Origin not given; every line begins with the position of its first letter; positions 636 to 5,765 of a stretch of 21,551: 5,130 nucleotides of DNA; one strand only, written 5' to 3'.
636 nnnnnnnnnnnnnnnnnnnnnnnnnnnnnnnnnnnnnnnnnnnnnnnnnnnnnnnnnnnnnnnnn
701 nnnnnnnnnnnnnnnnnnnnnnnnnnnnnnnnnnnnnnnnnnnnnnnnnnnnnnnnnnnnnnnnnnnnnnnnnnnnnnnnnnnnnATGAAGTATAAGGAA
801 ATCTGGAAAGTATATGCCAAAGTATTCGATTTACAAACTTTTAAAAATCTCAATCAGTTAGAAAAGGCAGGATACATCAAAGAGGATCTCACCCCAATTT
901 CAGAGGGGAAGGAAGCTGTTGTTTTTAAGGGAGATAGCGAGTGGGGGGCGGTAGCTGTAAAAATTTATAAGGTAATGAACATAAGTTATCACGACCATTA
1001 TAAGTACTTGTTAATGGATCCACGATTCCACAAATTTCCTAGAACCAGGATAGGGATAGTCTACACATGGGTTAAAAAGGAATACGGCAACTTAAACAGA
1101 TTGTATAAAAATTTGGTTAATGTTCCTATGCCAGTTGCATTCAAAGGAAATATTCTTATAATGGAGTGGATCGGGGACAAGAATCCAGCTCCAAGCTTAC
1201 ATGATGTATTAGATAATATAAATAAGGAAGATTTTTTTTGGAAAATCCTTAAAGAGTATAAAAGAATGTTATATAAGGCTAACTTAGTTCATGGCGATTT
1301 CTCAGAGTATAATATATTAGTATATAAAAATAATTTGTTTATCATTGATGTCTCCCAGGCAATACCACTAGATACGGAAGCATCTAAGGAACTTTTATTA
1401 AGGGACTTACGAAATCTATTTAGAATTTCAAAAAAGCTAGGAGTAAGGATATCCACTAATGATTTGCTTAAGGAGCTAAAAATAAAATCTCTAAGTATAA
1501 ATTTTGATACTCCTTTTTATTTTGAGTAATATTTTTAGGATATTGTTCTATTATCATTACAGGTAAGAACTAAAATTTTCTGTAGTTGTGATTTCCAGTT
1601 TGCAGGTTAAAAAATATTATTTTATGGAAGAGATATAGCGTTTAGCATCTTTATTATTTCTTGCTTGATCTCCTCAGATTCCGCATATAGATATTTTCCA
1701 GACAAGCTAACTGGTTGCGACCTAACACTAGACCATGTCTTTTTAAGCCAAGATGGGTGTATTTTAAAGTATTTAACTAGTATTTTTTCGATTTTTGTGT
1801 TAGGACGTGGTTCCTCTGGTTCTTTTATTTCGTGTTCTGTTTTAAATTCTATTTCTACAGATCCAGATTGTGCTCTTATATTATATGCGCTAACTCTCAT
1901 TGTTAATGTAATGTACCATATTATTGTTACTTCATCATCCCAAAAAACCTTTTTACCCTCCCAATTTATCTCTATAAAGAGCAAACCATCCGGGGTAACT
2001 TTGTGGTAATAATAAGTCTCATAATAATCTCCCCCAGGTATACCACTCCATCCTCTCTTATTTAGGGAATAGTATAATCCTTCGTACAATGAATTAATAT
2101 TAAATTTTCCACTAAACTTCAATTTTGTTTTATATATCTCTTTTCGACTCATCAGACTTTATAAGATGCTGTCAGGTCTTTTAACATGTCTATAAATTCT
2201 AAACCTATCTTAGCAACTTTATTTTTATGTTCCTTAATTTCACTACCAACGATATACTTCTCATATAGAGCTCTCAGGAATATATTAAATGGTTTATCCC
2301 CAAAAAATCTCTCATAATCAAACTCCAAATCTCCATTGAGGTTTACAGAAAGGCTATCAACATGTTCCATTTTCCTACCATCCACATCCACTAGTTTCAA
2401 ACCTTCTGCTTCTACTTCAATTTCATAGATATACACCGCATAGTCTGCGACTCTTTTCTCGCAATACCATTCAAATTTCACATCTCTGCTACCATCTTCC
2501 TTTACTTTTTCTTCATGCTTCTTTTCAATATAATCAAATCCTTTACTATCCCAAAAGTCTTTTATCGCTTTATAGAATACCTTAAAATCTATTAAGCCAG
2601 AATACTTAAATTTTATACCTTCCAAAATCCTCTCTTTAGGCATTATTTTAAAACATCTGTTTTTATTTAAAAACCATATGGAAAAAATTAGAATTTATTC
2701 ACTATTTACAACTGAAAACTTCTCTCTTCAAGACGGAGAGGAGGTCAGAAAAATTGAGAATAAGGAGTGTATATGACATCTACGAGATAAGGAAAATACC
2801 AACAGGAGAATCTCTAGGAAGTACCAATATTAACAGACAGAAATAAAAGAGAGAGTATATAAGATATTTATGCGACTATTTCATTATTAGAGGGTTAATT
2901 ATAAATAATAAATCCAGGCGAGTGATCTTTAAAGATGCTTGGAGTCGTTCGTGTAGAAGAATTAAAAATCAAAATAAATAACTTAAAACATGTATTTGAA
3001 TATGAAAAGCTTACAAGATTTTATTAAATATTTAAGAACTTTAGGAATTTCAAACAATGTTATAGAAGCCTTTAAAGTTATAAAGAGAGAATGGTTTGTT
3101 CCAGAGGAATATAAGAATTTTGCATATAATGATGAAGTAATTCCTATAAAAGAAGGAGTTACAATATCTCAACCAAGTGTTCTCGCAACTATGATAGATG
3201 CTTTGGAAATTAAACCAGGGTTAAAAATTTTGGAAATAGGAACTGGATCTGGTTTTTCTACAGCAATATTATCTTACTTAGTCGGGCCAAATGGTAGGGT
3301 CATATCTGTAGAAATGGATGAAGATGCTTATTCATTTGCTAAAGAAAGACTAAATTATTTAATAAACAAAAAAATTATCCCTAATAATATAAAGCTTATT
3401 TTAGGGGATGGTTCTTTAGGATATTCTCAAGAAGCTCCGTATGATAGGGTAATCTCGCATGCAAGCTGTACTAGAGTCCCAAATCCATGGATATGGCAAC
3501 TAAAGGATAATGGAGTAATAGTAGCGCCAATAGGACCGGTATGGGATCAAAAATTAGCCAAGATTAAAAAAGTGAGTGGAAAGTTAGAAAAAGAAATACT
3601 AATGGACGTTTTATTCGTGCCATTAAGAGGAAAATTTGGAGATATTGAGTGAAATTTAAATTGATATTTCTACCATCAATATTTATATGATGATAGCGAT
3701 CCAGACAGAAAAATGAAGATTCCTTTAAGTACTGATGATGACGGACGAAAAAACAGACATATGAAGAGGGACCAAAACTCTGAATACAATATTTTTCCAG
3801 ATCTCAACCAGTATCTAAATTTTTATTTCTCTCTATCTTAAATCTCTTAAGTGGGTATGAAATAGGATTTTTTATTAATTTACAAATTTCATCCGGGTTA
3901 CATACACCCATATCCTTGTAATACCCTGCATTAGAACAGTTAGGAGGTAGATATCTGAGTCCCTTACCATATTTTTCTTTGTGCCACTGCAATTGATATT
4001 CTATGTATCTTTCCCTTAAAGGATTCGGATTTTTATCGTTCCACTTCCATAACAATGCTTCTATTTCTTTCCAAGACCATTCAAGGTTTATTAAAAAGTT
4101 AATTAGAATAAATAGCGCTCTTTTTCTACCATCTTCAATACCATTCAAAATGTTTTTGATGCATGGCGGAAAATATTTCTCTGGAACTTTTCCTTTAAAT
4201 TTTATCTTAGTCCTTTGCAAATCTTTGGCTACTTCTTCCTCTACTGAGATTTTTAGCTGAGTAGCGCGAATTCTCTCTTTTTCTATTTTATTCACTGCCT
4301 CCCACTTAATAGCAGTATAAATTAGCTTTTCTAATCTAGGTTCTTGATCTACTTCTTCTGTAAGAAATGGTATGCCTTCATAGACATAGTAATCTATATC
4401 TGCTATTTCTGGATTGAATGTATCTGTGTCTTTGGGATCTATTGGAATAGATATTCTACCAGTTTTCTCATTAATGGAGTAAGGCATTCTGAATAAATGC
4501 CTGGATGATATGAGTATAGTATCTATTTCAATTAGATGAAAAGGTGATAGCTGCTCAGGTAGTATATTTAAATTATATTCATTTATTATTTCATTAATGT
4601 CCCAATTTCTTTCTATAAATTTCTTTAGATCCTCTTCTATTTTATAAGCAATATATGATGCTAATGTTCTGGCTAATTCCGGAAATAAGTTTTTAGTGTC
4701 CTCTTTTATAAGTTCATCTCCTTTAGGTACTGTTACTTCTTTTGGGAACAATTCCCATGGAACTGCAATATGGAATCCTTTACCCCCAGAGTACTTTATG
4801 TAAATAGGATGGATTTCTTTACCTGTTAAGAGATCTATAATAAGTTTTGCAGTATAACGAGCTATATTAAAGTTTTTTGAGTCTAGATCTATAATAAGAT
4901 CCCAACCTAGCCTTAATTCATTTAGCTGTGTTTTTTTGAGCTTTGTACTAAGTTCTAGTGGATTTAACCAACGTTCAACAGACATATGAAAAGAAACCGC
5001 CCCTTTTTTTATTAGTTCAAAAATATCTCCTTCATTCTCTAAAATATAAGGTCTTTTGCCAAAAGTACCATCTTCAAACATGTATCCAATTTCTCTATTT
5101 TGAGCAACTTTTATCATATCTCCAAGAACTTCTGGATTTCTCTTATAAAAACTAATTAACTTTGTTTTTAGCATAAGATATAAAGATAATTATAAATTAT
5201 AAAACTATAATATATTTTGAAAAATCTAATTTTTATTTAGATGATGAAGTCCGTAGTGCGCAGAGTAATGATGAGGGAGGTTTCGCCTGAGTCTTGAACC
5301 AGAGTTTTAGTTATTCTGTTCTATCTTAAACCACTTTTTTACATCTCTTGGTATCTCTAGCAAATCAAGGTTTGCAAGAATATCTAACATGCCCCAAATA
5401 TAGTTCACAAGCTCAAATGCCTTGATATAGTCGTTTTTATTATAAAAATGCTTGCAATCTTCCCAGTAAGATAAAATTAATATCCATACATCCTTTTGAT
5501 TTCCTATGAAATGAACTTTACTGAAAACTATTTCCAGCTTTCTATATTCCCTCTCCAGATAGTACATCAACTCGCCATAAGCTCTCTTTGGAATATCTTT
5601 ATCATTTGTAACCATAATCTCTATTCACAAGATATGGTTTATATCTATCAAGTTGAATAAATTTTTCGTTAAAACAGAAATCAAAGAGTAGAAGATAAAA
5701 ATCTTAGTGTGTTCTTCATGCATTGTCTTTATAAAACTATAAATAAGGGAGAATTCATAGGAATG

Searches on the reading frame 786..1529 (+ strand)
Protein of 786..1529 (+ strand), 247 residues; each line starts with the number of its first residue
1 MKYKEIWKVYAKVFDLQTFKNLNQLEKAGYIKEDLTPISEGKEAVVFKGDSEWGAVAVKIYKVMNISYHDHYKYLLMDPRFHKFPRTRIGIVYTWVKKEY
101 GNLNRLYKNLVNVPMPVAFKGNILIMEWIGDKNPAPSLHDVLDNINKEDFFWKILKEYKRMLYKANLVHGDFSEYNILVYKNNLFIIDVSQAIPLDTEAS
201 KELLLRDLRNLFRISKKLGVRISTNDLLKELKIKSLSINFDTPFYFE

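Call 30: search_protein_families(library=pfam, proteins=[window:786-1529:+], max_evalue=0.01)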
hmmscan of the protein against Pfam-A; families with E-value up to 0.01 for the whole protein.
window:786-1529:+ (247 aa): 3 families
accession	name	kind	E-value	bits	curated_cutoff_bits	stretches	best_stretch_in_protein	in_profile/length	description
PF01163.29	RIO1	-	2.6e-45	154.8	22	1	46-221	2-180/187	RIO domain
PF03109.22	ABC1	-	0.00026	20.7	22.9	1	111-200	130-222/244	ABC1 atypical kinase-like domain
PF17667.7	Pkinase_fungal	-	0.0014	17.9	24.1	1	158-200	299-347/387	Fungal protein kinase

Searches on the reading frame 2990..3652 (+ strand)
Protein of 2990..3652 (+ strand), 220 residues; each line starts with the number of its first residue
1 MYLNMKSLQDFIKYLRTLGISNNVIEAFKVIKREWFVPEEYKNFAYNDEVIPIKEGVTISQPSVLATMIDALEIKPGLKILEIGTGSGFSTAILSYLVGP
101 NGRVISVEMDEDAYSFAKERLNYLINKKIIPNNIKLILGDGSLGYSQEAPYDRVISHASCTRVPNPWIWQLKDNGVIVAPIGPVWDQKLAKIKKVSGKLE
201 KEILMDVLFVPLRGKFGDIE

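Call 30: search_protein_families(library=pfam, proteins=[window:2990-3652:+], max_evalue=0.01)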
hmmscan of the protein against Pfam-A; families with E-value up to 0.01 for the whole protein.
window:2990-3652:+ (220 aa): 9 families
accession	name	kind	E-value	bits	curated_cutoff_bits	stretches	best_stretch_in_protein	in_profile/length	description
PF01135.25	PCMT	-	4.1e-56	190.5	20.3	1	9-215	4-208/210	Protein-L-isoaspartate(D-aspartate) O-methyltransferase (PCMT)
PF13847.12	Methyltransf_31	-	7.1e-09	35.9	27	1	74-166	1-90/145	Methyltransferase domain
PF00398.26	RrnaAD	-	3.1e-07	30.2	24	1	61-128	15-79/263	Ribosomal RNA adenine dimethylase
PF08704.16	GCD14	-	1.1e-06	29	26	1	65-121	29-85/247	tRNA methyltransferase complex GCD14 subunit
PF01596.23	Methyltransf_3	-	2.4e-05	24.2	22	1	73-141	41-105/204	O-methyltransferase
PF13649.12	Methyltransf_25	-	6.1e-05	24.1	27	1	80-164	1-78/97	Methyltransferase domain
PF01269.23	Fibrillarin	-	0.00011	21.9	27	1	65-112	60-107/227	Fibrillarin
PF13578.12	Methyltransf_24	-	0.00019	22.7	26.3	1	81-141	1-57/105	Methyltransferase domain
PF01209.24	Ubie_methyltran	-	0.0056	16.5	20.1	1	70-125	41-96/233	ubiE/COQ5 methyltransferase family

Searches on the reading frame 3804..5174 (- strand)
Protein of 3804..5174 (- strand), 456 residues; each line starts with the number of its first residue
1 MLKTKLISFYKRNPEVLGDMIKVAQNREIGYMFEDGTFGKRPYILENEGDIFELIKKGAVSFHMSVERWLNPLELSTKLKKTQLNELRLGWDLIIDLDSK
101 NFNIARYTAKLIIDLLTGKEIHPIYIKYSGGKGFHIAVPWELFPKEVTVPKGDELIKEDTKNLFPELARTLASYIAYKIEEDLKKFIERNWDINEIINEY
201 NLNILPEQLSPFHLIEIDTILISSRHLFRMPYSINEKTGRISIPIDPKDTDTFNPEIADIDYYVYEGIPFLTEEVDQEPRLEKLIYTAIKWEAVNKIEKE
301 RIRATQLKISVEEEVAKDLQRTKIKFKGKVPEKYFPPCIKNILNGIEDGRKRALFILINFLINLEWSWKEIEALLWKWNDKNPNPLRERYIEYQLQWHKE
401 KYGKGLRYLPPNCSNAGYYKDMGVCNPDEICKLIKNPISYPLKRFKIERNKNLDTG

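Call 30: search_protein_families(library=pfam, proteins=[window:3804-5174:-], max_evalue=0.01)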
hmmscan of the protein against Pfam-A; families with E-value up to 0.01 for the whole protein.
window:3804-5174:- (456 aa): 3 families
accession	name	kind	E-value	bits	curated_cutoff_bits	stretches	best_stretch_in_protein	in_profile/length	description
PF04104.19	DNA_primase_lrg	-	1.8e-11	44.3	22.4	1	298-434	63-217/266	Eukaryotic and archaeal DNA primase, large subunit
PF01896.25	DNA_primase_S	-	2.2e-09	38.3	26.8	1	100-246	19-162/163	DNA primase small subunit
PF21686.3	LigD_Prim-Pol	-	5.2e-05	23.4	27.4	1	74-143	95-155/254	LigD, primase-polymerase domain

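Call 68: search_protein_families(library=ncbifam, proteins=[window:3804-5174:-], max_evalue=0.00001)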
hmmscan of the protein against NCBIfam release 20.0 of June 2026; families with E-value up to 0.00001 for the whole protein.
window:3804-5174:- (456 aa): 6 families
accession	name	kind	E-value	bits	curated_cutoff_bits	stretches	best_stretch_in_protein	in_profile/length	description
NF002589.0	PRK02249.1-3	equivalog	1.1e-13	51.5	339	1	296-441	200-338/348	DNA primase regulatory subunit PriL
NF002588.0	PRK02249.1-2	equivalog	1.4e-12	47.6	439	1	310-450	203-337/360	DNA primase regulatory subunit PriL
NF003051.0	PRK03968.1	equivalog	5.5e-10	38.9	431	0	304-357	217-271/406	DNA primase large subunit PriL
NF002591.0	PRK02249.1-5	equivalog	2.8e-09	36.6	479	1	311-444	201-328/351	DNA primase regulatory subunit PriL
NF002590.0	PRK02249.1-4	equivalog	1.6e-08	34.1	459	1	313-445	211-336/358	DNA primase regulatory subunit PriL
TIGR00335.1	primase_sml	equivalog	6.8e-06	25.7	143.5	0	202-258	258-313/324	DNA primase catalytic subunit PriS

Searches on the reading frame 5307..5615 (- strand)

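Call 30: search_protein_families(library=pfam, proteins=[window:5307-5615:-], max_evalue=0.01)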
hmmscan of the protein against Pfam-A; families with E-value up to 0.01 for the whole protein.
window:5307-5615:- (102 aa): 2 families
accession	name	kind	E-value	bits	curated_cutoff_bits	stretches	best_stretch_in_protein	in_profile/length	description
PF04010.18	DUF357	-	1.3e-10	41.5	29.4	1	21-85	7-72/73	Protein of unknown function (DUF357)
PF04285.18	DUF444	-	0.0043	16.6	27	1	1-32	257-288/418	Protein of unknown function (DUF444)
